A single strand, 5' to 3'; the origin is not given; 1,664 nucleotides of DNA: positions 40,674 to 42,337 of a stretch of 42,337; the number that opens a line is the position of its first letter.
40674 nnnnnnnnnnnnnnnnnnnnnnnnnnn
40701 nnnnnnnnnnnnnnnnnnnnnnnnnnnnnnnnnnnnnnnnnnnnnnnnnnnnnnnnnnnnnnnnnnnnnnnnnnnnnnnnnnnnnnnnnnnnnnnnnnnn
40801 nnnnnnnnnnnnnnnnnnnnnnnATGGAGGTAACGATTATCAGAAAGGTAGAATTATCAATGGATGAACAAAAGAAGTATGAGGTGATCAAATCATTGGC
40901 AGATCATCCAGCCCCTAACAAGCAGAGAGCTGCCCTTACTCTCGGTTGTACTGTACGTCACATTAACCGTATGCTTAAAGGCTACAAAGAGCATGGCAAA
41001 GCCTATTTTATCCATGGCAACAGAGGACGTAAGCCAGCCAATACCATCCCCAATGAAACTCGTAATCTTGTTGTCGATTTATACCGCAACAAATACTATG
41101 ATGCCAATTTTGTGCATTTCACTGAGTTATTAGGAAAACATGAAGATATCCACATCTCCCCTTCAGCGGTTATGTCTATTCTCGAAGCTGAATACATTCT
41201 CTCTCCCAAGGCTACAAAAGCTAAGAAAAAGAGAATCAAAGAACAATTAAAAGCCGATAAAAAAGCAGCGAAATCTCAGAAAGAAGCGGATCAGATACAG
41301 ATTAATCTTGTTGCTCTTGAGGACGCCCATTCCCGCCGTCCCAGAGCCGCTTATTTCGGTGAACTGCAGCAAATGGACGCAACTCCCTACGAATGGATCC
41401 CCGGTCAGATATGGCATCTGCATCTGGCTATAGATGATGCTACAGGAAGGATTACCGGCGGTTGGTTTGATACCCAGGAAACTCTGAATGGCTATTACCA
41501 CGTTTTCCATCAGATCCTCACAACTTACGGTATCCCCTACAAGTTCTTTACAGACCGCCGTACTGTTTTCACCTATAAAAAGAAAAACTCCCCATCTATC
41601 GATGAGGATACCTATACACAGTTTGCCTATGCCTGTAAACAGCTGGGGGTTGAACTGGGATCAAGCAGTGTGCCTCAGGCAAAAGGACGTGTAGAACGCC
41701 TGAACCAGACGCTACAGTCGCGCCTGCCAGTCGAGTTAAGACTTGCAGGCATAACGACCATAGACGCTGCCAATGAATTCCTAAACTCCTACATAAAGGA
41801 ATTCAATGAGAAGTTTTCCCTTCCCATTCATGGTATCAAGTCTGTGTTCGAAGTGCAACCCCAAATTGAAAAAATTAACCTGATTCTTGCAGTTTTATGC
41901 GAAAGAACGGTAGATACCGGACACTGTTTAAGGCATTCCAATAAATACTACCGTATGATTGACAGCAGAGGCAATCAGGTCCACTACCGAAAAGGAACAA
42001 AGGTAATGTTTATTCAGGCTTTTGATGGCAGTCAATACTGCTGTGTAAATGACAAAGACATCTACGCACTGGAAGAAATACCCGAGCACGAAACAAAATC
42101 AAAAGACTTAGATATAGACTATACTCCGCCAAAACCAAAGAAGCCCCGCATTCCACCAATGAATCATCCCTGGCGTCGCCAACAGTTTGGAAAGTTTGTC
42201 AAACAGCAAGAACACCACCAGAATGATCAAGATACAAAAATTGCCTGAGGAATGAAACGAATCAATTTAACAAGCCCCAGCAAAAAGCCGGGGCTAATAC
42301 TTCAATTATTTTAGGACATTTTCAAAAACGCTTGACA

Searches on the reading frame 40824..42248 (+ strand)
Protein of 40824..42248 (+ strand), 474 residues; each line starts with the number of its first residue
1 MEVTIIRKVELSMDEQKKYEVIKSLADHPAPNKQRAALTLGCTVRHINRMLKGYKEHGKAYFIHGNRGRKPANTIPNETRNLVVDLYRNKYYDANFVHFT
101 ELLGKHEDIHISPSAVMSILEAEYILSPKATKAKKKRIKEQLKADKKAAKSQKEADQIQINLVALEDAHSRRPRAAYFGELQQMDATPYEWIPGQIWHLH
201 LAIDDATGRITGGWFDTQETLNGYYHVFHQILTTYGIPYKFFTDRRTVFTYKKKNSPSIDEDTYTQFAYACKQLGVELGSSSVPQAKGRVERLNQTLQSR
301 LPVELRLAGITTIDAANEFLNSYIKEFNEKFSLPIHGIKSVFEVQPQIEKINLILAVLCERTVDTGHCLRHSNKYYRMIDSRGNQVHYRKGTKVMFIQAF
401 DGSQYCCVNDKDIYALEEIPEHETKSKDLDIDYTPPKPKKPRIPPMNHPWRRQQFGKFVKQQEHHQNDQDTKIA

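Call 60: search_protein_families(library=pfam, proteins=[window:40824-42248:+])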
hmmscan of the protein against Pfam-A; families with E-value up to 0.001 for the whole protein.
window:40824-42248:+ (474 aa): 1 family
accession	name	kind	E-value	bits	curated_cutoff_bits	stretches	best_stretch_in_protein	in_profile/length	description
PF13551.12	HTH_29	-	6e-05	23.5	28.1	1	29-80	13-63/64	Winged helix-turn helix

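Call 61: search_protein_families(library=phrogs, proteins=[window:40824-42248:+], max_evalue=0.01)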
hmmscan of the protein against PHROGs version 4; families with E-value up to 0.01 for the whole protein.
window:40824-42248:+ (474 aa): 3 families
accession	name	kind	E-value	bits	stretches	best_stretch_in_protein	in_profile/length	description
phrog_8463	-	integration and excision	1e-25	91.5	2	170-332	132-289/380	transposase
phrog_151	-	integration and excision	3.6e-16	59.8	1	134-333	205-411/582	transposase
phrog_310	-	integration and excision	2.2e-11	44.3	1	17-330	127-446/696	transposase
